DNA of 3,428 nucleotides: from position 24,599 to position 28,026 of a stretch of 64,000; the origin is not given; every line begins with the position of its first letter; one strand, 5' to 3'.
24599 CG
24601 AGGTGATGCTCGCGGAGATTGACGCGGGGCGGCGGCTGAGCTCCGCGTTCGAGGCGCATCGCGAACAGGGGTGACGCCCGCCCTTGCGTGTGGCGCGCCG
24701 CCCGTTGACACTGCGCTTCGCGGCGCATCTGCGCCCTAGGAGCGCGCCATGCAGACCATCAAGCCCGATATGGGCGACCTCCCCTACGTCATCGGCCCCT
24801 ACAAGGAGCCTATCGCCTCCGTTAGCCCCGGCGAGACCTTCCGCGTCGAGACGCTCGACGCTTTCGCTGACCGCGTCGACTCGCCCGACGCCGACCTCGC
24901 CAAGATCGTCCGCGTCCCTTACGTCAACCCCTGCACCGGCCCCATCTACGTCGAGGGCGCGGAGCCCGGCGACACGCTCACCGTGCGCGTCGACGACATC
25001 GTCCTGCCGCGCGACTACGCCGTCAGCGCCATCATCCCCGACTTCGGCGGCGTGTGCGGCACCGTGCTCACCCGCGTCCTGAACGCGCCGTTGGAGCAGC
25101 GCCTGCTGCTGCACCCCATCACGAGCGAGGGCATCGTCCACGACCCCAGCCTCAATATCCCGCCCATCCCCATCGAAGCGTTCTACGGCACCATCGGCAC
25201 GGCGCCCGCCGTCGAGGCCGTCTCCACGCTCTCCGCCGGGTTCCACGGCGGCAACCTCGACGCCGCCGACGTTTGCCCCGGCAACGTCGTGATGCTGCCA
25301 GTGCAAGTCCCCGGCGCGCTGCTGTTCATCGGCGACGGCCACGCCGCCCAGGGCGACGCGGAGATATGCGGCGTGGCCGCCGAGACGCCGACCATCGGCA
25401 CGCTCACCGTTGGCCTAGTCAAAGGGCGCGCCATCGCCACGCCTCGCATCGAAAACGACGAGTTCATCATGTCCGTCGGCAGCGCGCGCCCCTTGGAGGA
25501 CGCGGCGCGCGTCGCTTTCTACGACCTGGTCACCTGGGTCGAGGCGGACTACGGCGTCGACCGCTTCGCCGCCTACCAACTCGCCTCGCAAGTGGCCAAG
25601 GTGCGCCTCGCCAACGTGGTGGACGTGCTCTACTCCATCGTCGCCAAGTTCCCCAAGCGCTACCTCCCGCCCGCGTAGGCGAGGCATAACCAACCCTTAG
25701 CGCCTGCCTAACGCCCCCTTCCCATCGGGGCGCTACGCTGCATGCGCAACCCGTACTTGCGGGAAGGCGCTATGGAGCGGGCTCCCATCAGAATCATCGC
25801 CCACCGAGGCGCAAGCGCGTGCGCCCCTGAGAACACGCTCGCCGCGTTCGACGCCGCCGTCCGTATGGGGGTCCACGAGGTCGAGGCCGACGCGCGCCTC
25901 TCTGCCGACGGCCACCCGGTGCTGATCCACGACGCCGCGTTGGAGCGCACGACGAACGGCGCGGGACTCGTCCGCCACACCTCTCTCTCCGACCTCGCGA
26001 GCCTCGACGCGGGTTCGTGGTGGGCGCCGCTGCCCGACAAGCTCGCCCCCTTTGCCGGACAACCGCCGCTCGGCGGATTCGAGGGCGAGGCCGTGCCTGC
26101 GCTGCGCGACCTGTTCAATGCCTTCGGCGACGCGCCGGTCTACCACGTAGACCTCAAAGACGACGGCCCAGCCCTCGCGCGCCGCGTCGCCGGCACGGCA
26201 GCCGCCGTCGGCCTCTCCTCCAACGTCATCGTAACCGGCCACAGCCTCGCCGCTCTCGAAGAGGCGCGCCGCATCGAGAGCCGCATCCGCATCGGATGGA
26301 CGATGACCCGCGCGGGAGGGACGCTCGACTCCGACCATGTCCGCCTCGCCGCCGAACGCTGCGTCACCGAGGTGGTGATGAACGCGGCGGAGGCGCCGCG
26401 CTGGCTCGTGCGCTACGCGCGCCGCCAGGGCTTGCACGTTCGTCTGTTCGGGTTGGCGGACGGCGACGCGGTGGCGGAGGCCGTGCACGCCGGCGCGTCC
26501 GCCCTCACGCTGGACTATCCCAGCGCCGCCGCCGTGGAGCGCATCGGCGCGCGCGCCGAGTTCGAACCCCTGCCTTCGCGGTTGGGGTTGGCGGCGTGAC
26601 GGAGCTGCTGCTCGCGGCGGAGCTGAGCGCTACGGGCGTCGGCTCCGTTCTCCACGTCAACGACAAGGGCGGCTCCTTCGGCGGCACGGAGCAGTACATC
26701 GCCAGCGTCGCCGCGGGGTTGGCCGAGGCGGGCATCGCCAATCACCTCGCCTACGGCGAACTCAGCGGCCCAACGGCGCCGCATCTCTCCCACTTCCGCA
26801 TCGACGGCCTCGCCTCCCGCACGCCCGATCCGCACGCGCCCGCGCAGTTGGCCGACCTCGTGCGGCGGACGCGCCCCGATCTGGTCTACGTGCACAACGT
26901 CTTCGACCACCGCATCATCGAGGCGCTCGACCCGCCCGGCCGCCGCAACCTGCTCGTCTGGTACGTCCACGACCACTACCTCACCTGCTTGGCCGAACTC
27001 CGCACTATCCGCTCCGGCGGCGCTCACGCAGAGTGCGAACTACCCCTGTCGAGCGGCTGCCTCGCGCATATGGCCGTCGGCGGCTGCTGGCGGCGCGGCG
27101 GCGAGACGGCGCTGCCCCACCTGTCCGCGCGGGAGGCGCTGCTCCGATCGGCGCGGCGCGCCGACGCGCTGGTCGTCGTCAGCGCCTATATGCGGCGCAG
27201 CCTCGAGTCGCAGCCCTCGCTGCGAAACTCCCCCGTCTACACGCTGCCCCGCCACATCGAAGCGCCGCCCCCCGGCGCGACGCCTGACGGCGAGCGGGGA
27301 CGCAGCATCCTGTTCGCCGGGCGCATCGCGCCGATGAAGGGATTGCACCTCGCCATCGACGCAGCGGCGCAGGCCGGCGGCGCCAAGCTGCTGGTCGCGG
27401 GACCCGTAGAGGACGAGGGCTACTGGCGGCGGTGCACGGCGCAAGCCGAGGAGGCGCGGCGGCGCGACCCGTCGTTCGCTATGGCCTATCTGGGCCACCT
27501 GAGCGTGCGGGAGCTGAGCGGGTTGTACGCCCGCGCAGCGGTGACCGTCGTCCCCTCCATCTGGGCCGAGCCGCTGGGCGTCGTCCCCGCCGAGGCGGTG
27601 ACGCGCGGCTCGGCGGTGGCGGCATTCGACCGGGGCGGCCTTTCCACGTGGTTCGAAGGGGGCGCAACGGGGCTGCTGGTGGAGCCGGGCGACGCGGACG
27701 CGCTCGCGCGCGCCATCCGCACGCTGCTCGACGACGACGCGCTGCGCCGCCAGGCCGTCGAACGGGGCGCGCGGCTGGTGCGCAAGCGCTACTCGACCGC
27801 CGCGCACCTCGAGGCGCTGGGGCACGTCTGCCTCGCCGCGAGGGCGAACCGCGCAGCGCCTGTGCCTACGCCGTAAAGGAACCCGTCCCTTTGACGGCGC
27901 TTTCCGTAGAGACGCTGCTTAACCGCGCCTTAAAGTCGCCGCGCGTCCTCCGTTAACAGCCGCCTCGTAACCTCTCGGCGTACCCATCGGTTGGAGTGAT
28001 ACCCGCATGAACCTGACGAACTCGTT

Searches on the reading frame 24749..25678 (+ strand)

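Call 8: search_protein_families(library=pfam, proteins=[window:24749-25678:+], max_evalue=0.001)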
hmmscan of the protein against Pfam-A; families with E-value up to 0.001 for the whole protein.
window:24749-25678:+ (309 aa): 1 family
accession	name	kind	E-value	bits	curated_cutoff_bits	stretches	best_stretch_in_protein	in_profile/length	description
PF03069.20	FmdA_AmdA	-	1e-31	110.7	27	2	104-244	151-299/373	Acetamidase/Formamidase family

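Call 54: search_protein_families(library=ncbifam, proteins=[window:24749-25678:+], max_evalue=0.00001)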
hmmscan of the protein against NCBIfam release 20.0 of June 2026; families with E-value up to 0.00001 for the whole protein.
window:24749-25678:+ (309 aa): 1 family
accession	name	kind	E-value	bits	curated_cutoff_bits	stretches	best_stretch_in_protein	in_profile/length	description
NF045496.1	FormamaseFmdA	equivalog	7.6e-20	71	500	2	133-248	183-300/407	formamidase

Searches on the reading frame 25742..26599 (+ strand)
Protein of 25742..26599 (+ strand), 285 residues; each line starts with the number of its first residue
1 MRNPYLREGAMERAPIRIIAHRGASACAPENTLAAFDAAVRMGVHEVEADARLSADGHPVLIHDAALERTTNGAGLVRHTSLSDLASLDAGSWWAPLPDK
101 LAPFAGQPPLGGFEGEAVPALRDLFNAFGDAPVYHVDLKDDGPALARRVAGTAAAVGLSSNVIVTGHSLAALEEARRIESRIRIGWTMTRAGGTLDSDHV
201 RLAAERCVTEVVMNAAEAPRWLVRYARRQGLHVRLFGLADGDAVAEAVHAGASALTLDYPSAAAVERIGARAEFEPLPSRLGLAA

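Call 8: search_protein_families(library=pfam, proteins=[window:25742-26599:+], max_evalue=0.001)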
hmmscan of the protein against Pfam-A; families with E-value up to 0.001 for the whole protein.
window:25742-26599:+ (285 aa): 1 family
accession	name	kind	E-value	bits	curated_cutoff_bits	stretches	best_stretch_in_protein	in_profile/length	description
PF03009.23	GDPD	-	1.5e-26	94.4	23.6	1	21-261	1-243/244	Glycerophosphoryl diester phosphodiesterase family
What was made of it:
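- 25742..26599 (+): Glycerophosphodiester phosphodiesterase (GDPD), the upstream member of the conserved cluster. PF03009 (call 8).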

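Call 54: search_protein_families(library=ncbifam, proteins=[window:25742-26599:+], max_evalue=0.00001)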
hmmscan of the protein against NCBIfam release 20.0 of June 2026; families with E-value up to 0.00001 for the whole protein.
window:25742-26599:+ (285 aa): 4 families
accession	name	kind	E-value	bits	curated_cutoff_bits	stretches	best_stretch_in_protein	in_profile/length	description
NF006989.0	PRK09454.1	equivalog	1.4e-31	109.8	264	1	17-259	11-240/251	glycerophosphodiester phosphodiesterase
NF053857.1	LysphglycPlipDStph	equivalog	2.9e-20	72.8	450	1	14-148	45-170/305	lysophosphatidylglycerol phospholipase D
NF008354.0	PRK11143.1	equivalog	7.9e-09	34.9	254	1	18-74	33-89/359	glycerophosphodiester phosphodiesterase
NF041304.3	AvrBs2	equivalog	3e-08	32.1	1000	1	20-73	273-329/716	type III secretion system effector avirulence protein AvrBs2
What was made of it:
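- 25742..26599 (+): Best NCBIfam hits are below their cut-offs (call 54).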

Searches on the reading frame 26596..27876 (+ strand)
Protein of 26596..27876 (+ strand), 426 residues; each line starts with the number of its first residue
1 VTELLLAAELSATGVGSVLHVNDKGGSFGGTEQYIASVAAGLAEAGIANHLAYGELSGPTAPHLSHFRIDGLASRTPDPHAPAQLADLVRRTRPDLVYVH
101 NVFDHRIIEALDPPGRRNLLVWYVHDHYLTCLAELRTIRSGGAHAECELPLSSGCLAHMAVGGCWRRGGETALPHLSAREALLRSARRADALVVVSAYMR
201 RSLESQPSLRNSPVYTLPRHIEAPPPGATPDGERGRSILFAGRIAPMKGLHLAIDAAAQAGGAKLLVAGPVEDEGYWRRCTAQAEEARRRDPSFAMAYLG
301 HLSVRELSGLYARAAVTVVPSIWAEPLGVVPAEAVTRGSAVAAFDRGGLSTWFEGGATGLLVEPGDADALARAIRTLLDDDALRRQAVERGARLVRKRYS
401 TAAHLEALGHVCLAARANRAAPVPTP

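Call 8: search_protein_families(library=pfam, proteins=[window:26596-27876:+], max_evalue=0.001)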
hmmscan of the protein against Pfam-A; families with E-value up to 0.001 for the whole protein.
window:26596-27876:+ (426 aa): 5 families
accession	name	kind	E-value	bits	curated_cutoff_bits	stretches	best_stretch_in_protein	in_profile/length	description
PF00534.26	Glycos_transf_1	-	8.1e-26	91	26.4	1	235-392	15-170/172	Glycosyl transferases group 1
PF13692.12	Glyco_trans_1_4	-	8.5e-20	71.9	27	1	236-380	2-142/142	Glycosyl transferases group 1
PF13439.12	Glyco_transf_4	-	4e-11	43.7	28.5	1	28-220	1-165/170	Glycosyltransferase Family 4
PF13524.12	Glyco_trans_1_2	-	2.6e-08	34.3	25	1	253-407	5-141/144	Glycosyl transferase-like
PF13579.12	Glyco_trans_4_4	-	0.00046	21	29.7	1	29-213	1-151/158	Glycosyl transferase 4-like domain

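Call 54: search_protein_families(library=ncbifam, proteins=[window:26596-27876:+], max_evalue=0.00001)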
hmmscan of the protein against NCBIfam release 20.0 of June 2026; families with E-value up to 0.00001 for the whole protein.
window:26596-27876:+ (426 aa): 14 families
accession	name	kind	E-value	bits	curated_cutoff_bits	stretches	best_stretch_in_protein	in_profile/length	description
NF038229.1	Glyco4_Geo_Pelo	equivalog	3.3e-15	55.9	400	1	179-412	100-333/338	GPMC system family 4 glycosyltransferase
NF041876.1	EPS_EpsE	equivalog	1.5e-14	54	400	1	231-404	210-385/389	exopolysaccharide biosynthesis GT4 family glycosyltransferase EpsE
TIGR03449.1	mycothiol_MshA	equivalog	1.1e-13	50.9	462.5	1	238-404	223-392/406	D-inositol-3-phosphate glycosyltransferase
TIGR02149.1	glgA_Coryne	subfamily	4.1e-13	49.2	302.4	1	237-401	206-376/391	glycogen synthase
NF012028.0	PRK15484.1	subfamily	9e-13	48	618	1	237-401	195-364/380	lipopolysaccharide N-acetylglucosaminyltransferase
TIGR03088.1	stp2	hypoth_equivalog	8.4e-09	34.9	409.05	1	310-406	269-364/374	TIGR03088 family PEP-CTERM/XrtA system glycosyltransferase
TIGR04063.1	stp3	hypoth_equivalog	3.7e-08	32.7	442.05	1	240-400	218-380/397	TIGR04063 family PEP-CTERM/XrtA system glycosyltransferase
NF041010.1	glycosy_Agl16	equivalog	1.4e-07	30.7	575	1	236-393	180-330/352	glycosylation protein Agl16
TIGR03999.1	thiol_BshA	equivalog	1.5e-07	30.7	273.7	1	296-404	257-362/375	N-acetyl-alpha-D-glucosaminyl L-malate synthase BshA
NF038295.1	EPS_HpsP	equivalog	6.2e-07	28.7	550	1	237-403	209-375/388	hormogonium polysaccharide biosynthesis glycosyltransferase HpsP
TIGR02472.1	sucr_P_syn_N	equivalog_domain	9.9e-07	27.9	576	1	307-406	330-432/439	sucrose-phosphate synthase, putative, glycosyltransferase domain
TIGR04047.1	MSMEG_0565_glyc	hypoth_equivalog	1e-06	28.1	259.85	1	262-400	224-359/373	MSMEG_0565 family glycosyltransferase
NF053787.1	GlcN_PG_synth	equivalog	2.9e-06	26.4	480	0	303-407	251-351/361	N-acetylglucosaminyl phosphatidylglycerol synthase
TIGR04157.1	glyco_rSAM_CFB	subfamily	6.6e-06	25.4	400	1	237-383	229-369/406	TIGR04157 family glycosyltransferase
